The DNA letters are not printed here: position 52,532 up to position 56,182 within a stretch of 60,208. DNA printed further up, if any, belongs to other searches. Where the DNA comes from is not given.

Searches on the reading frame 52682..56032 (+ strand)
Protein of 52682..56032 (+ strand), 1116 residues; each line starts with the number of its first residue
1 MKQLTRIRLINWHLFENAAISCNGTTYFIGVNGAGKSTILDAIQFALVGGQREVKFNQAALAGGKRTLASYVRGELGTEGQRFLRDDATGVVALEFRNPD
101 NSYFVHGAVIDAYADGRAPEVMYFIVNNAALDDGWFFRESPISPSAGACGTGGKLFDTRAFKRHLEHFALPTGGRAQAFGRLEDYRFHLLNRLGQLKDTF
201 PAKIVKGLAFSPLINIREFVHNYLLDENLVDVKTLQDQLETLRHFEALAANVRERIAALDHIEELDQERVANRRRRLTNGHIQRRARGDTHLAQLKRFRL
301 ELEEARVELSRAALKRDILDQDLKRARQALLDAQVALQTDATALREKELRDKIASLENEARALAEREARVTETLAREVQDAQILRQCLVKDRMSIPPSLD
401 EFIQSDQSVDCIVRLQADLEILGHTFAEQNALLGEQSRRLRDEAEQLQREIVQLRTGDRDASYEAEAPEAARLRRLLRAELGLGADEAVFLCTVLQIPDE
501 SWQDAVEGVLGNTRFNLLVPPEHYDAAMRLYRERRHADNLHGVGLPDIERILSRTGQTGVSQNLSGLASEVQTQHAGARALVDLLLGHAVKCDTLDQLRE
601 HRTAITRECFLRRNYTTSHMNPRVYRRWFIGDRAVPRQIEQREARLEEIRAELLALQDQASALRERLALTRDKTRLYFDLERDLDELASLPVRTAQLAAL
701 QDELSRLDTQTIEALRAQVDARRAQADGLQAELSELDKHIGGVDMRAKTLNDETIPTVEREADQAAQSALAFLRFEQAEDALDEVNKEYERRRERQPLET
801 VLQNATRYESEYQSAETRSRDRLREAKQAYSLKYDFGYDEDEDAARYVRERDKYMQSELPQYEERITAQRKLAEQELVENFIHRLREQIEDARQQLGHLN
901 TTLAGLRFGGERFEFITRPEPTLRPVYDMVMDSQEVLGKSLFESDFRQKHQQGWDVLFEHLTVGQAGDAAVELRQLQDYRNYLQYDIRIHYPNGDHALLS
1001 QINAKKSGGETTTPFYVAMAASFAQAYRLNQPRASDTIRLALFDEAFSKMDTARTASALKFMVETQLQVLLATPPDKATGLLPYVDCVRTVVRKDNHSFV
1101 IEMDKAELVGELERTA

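Call 9: search_protein_families(library=pfam, proteins=[window:52682-56032:+], max_evalue=0.01)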
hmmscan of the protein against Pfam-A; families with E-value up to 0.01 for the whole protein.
window:52682-56032:+ (1116 aa): 7 families
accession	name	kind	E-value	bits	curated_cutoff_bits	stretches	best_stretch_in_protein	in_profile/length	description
PF13558.12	SbcC_Walker_B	-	3.1e-23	82.3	27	1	975-1063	2-89/90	SbcC/RAD50-like, Walker B motif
PF13555.12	AAA_29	-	9.2e-17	61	27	1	4-61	1-59/61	P-loop containing region of AAA domain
PF02463.25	SMC_N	-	1.6e-06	28.2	40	1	5-53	3-55/220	RecF/RecN/SMC N terminal domain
PF13476.12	AAA_23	-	2.6e-05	25.4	27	1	6-294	1-143/201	AAA domain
PF13304.12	AAA_21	-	2.7e-05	24.8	27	1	28-55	4-34/304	AAA domain, putative AbiEii toxin, Type IV TA system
PF13175.12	AAA_15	-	0.00016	21.9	32.1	1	4-45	3-45/374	AAA ATPase domain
PF04310.18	MukB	-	0.0021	18.3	23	1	7-66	9-69/226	MukB N-terminal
